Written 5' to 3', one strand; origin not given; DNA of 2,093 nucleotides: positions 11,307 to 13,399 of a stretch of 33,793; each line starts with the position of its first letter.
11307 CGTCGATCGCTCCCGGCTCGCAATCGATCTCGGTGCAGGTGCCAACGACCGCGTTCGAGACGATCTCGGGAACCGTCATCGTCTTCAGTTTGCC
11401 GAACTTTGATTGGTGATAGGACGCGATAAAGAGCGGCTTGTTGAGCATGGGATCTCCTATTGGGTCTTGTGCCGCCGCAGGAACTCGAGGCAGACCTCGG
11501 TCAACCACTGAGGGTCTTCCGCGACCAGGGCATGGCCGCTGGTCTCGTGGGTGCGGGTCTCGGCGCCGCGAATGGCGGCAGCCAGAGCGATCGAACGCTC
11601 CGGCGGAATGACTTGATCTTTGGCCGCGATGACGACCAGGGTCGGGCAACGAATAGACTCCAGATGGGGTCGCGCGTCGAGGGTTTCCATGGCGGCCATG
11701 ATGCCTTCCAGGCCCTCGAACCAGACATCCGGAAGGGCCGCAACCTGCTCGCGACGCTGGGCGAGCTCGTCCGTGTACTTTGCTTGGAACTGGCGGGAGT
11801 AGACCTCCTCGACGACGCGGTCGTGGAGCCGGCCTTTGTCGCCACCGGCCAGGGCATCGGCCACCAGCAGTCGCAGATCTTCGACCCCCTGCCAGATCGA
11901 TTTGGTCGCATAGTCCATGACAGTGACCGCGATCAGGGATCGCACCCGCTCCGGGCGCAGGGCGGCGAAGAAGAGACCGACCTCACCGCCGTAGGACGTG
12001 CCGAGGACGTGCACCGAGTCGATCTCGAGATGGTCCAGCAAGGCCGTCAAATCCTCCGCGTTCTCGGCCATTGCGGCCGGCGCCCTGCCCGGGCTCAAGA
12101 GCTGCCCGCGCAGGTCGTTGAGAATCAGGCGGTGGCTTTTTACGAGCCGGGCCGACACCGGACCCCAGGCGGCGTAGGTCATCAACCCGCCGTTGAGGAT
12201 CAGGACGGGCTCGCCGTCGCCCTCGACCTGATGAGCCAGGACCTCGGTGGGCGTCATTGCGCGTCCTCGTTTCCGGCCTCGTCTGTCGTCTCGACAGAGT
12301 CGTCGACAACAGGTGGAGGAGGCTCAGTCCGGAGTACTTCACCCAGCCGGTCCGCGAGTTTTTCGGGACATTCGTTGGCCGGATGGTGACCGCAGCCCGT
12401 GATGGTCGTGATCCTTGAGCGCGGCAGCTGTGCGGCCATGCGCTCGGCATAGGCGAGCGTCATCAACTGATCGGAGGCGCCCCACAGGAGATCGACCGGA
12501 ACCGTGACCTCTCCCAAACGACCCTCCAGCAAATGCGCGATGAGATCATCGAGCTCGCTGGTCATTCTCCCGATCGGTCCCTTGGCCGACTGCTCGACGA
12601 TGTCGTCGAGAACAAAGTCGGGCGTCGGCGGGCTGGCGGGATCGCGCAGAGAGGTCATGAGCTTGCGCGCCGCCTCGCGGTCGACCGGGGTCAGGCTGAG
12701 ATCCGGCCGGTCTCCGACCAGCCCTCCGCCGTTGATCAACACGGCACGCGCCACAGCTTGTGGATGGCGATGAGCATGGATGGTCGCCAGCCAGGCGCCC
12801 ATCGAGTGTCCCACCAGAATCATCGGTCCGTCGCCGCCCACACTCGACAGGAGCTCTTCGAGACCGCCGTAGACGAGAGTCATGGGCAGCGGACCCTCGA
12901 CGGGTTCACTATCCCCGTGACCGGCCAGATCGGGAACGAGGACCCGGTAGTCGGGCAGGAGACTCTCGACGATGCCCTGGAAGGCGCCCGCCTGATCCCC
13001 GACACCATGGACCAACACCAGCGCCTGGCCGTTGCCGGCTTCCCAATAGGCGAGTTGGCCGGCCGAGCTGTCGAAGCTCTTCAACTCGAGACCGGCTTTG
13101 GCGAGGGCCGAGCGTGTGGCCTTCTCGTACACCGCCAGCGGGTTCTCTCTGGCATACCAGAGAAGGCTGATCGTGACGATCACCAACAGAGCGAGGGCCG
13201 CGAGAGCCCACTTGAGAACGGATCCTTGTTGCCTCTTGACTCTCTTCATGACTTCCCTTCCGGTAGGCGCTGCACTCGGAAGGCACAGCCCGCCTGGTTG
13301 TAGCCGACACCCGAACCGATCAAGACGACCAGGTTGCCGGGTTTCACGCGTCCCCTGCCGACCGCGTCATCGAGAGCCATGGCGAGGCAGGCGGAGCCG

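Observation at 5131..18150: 13-kb TetR-headed, translationally coupled operon mixing uptake machinery with thiolase-fold/acyl-CoA enzymes: candidate undescribed pathway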

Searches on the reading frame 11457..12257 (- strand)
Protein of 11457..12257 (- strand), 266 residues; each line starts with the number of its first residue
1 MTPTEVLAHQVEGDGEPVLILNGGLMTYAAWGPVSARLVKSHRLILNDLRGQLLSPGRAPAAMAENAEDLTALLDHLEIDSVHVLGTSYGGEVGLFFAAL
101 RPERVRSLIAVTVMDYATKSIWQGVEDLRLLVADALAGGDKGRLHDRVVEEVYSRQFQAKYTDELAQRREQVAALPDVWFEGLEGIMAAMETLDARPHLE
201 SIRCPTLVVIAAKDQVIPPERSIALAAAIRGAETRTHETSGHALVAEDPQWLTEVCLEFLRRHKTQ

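Call 8: search_protein_families(library=pfam, proteins=[window:11457-12257:-], max_evalue=0.001)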
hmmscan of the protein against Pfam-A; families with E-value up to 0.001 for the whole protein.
window:11457-12257:- (266 aa): 5 families
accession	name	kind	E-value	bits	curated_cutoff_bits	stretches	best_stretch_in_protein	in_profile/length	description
PF00561.26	Abhydrolase_1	-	9.7e-22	78.3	25.8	1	17-249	2-245/245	alpha/beta hydrolase fold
PF12697.13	Abhydrolase_6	-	1.3e-13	52.6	26.3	1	18-253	1-215/217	Alpha/beta hydrolase family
PF12146.15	Hydrolase_4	-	5.6e-09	36.1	27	1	18-247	7-237/239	Serine aminopeptidase, S33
PF03096.20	Ndr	-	6.1e-05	22.3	23.3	1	61-174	80-191/283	Ndr family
PF02129.25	Peptidase_S15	-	0.00031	21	23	1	45-233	55-251/262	X-Pro dipeptidyl-peptidase (S15 family)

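Call 9: search_protein_families(library=ncbifam, proteins=[window:11457-12257:-], max_evalue=0.00001)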
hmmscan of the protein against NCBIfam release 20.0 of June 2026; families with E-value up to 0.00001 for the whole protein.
window:11457-12257:- (266 aa): 32 families (the best 25 are shown)
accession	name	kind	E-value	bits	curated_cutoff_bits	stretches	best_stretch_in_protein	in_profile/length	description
TIGR02427.1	protocat_pcaD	equivalog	7.1e-34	117.3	255.85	1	7-261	2-251/251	3-oxoadipate enol-lactonase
NF051488.1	bifunc_PcaDC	exception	5.6e-33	114.6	390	1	7-263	2-253/375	bifunctional 3-oxoadipate enol-lactonase/4-carboxymuconolactone decarboxylase PcaDC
NF051487.1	bifunc_PcaCD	exception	2.9e-23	82.6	430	1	27-261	184-412/413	bifunctional 4-carboxymuconolactone decarboxylase/3-oxoadipate enol-lactonase PcaCD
TIGR03611.1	RutD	equivalog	9.6e-20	71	238.5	1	10-261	7-256/258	pyrimidine utilization protein D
TIGR01738.1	bioH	equivalog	6.8e-17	61.9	206.95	1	14-258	2-243/245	pimeloyl-ACP methyl ester esterase BioH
NF050089.1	i_nPHAscl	equivalog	4.2e-16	58.8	300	1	5-114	7-118/288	intracellular short-chain-length polyhydroxyalkanoate depolymerase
NF011457.0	PRK14875.1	equivalog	3.2e-15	56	307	1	10-110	127-228/372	acetoin dehydrogenase dihydrolipoyllysine-residue acetyltransferase subunit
NF052610.1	macro_16_ester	equivalog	8e-15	54.9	420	1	53-118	67-132/281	alpha/beta fold macrolide esterase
NF033124.1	estX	equivalog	2.8e-13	49.6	600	1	16-112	24-126/280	macrolide esterase EstX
NF053693.1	esterase_mleCBF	exception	3.5e-12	46.3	564.5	0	36-114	45-128/279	CBF family alpha/beta fold macrolide esterase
NF007954.0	PRK10673.1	equivalog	9.7e-12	44.7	399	1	13-116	14-119/255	esterase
TIGR03056.1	bchO_mg_che_rel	equivalog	1.2e-11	44.1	172.55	0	13-111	26-126/278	alpha/beta fold hydrolase BchO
TIGR01250.1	pro_imino_pep_2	subfamily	1.6e-11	44.3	167.65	1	14-261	24-288/288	proline iminopeptidase-family hydrolase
NF006449.0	PRK08775.1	equivalog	4.2e-11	42.3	296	1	59-118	117-177/344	homoserine O-succinyltransferase MetX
TIGR03343.1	biphenyl_bphD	equivalog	5e-11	42.3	462.15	1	12-261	27-281/282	2-hydroxy-6-oxo-6-phenylhexa-2,4-dienoate hydrolase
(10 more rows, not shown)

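Call 51: search_solved_structures(query=window:11457-12257:-, max_evalue=1e-8)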
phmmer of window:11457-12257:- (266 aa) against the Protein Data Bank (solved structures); distinct sequences matched with E-value up to 1e-8: 27.
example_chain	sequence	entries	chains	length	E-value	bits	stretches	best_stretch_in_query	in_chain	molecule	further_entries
6eb3_A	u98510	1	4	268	3.4e-23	85.6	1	7-263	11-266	Est1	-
8v16_C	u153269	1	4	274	3.7e-23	85.5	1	7-263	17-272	Esterase 1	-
4q3l_A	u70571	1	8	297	1.9e-18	70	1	15-263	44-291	MGS-M2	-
4uhh_A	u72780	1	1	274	2.9e-17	66.2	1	2-265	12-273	ESTERASE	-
4uhc_A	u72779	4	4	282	3.2e-17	66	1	2-265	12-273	ESTERASE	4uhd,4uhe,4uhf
3om8_A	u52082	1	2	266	3.6e-14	56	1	7-260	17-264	Probable hydrolase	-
11tv_D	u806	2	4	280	9e-14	54.7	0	15-111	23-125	alpha/beta-hydrolase macrolide esterase EstX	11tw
1va4_A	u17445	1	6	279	2.6e-12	50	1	13-263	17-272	Arylesterase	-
8pi1_A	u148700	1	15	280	3.7e-12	49.4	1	13-263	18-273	Arylesterase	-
3ia2_A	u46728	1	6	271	5.7e-12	48.8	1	13-262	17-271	Arylesterase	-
3t4u_A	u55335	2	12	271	1.1e-11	47.9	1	13-262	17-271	Arylesterase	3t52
2xua_A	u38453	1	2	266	2.8e-11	46.6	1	15-262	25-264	3-OXOADIPATE ENOL-LACTONASE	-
3hea_A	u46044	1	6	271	5e-11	45.8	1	13-262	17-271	Arylesterase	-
3hi4_A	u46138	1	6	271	5e-11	45.7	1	13-262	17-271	Arylesterase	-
2d0d_A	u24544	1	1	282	2.9e-10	43.2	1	12-262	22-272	2-hydroxy-6-oxo-7-methylocta-2,4-dienoate hydrolase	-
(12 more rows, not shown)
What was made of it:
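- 11457..12257 (-): ABH2: cytoplasmic serine alpha/beta hydrolase (GTSYG). The best PDB matches are carboxylesterases Est1 and MGS-M2 (call 51).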

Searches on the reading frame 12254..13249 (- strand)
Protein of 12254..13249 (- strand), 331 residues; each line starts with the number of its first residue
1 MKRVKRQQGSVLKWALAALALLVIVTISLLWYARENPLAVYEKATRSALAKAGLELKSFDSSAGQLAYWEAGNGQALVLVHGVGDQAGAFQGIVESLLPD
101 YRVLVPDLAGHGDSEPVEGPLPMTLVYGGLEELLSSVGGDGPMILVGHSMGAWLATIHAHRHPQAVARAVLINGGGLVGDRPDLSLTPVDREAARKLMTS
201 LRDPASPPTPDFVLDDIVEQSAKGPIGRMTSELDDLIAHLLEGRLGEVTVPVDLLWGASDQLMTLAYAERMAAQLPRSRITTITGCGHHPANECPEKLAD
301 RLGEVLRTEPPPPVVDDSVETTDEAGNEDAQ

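Call 8: search_protein_families(library=pfam, proteins=[window:12254-13249:-], max_evalue=0.001)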
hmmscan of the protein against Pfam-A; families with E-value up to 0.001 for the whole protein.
window:12254-13249:- (331 aa): 4 families
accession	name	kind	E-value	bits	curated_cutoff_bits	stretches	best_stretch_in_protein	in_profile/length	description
PF12697.13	Abhydrolase_6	-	1.3e-21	78.7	26.3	1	77-300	1-216/217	Alpha/beta hydrolase family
PF00561.26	Abhydrolase_1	-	9.8e-20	71.7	25.8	1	76-182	2-105/245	alpha/beta hydrolase fold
PF12146.15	Hydrolase_4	-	4.7e-18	65.8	27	1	75-293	5-237/239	Serine aminopeptidase, S33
PF00975.26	Thioesterase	-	3.1e-05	24.7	26.4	1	77-162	3-87/226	Thioesterase domain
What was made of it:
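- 12254..13249 (-): ABH1: serine alpha/beta hydrolase (GHSMG) with N-terminal membrane anchor; catalytic domain predicted to face the periplasm. Pfam (call 8).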

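Call 9: search_protein_families(library=ncbifam, proteins=[window:12254-13249:-], max_evalue=0.00001)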
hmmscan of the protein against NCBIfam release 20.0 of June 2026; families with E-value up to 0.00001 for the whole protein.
window:12254-13249:- (331 aa): 20 families
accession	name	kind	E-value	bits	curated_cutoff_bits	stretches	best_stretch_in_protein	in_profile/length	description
NF011457.0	PRK14875.1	equivalog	2.4e-23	82.7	307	1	47-177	103-234/372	acetoin dehydrogenase dihydrolipoyllysine-residue acetyltransferase subunit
NF051488.1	bifunc_PcaDC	exception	1.4e-19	70.5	390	2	74-180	12-117/375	bifunctional 3-oxoadipate enol-lactonase/4-carboxymuconolactone decarboxylase PcaDC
NF051487.1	bifunc_PcaCD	exception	4.5e-19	68.8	430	1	47-173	139-270/413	bifunctional 4-carboxymuconolactone decarboxylase/3-oxoadipate enol-lactonase PcaCD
TIGR03695.1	menH_SHCHC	equivalog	3.6e-18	65.9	208.55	1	75-174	3-104/252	2-succinyl-6-hydroxy-2,4-cyclohexadiene-1-carboxylate synthase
TIGR02427.1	protocat_pcaD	equivalog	8.6e-18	64.6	255.85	1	69-175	8-113/251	3-oxoadipate enol-lactonase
TIGR01738.1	bioH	equivalog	2.3e-16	60.2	206.95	1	73-172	2-96/245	pimeloyl-ACP methyl ester esterase BioH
NF052614.1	AB_fold_OlsI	equivalog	1.1e-14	54.6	385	1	73-294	16-243/272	ornithine lipid biosynthesis O-acyltransferase OlsI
TIGR03056.1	bchO_mg_che_rel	equivalog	6.4e-14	51.6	172.55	1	73-173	27-127/278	alpha/beta fold hydrolase BchO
NF050089.1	i_nPHAscl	equivalog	2.1e-13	50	300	1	64-179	7-122/288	intracellular short-chain-length polyhydroxyalkanoate depolymerase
NF045632.1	hydroxlase_HsaD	equivalog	1.2e-11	44.1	400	1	59-177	17-140/290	4,5:9,10-diseco-3-hydroxy-5,9,17-trioxoandrosta-1(10),2-diene-4-oate hydrolase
NF002938.0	PRK03592.1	equivalog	2.1e-11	43.7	241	1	54-206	10-155/298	haloalkane dehalogenase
TIGR03611.1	RutD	equivalog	7.8e-11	41.8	238.5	1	72-174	11-113/258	pyrimidine utilization protein D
NF008340.0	PRK11126.1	equivalog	4.8e-10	39.1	261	1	74-176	14-113/255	2-succinyl-6-hydroxy-2,4-cyclohexadiene-1-carboxylate synthase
TIGR03343.1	biphenyl_bphD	equivalog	1.1e-08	34.6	462.15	1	63-199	19-155/282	2-hydroxy-6-oxo-6-phenylhexa-2,4-dienoate hydrolase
NF004514.1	PRK05855.1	equivalog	3.1e-08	32.6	455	0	65-152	11-102/578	SDR family oxidoreductase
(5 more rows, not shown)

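Call 52: search_solved_structures(query=window:12254-13249:-, max_evalue=1e-8)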
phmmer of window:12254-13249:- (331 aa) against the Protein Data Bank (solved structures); distinct sequences matched with E-value up to 1e-8: 21.
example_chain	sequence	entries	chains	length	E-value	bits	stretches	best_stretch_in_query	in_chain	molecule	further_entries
6i8w_A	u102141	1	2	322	5e-17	65.6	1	15-301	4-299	Alpha/beta fold hydrolase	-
4uhh_A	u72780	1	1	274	4.6e-15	59.1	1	65-174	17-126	ESTERASE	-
4uhc_A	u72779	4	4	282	4.7e-15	59.1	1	65-174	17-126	ESTERASE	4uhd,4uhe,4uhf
4ns4_A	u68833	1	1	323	6.6e-15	58.6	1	34-297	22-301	Alpha/beta hydrolase fold protein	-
5jd6_A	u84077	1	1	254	1.4e-12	51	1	62-304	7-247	MGS-MChE2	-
27ct_A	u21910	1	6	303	4.9e-11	45.9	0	74-157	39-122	RPA1511_2297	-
2og1_A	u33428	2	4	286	5.4e-11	45.8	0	63-195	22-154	2-hydroxy-6-oxo-6-phenylhexa-2,4-dienoate hydrolase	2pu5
3qit_A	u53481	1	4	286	1.2e-10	44.6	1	66-173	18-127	Polyketide synthase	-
2puh_A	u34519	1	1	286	1.4e-10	44.4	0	63-195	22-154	2-hydroxy-6-oxo-6-phenylhexa-2,4-dienoate hydrolase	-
2rht_A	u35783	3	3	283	1.5e-10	44.3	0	64-195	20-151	2-hydroxy-6-oxo-6-phenylhexa-2,4-dienoate hydrolase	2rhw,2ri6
4opm_A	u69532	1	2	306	2e-10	43.9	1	52-296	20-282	Lipase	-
21dl_A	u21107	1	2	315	2.3e-10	43.7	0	74-159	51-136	RPA1511_5221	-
3v1k_A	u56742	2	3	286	5.5e-10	42.4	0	63-195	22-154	2-hydroxy-6-oxo-6-phenylhexa-2,4-dienoate hydrolase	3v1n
7yii_A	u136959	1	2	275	1.1e-09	41.5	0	73-305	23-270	Non-heme haloperoxidase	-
3v1l_A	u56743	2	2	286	1.5e-09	41.1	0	63-195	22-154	2-hydroxy-6-oxo-6-phenylhexa-2,4-dienoate hydrolase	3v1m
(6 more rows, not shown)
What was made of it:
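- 12254..13249 (-): The best PDB match is 6i8w over the full length, including the anchor, E = 5e-17 (call 52).
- ABH1's best structural relative is a membrane-anchored phospholipase-type hydrolase (6i8w, call 52).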
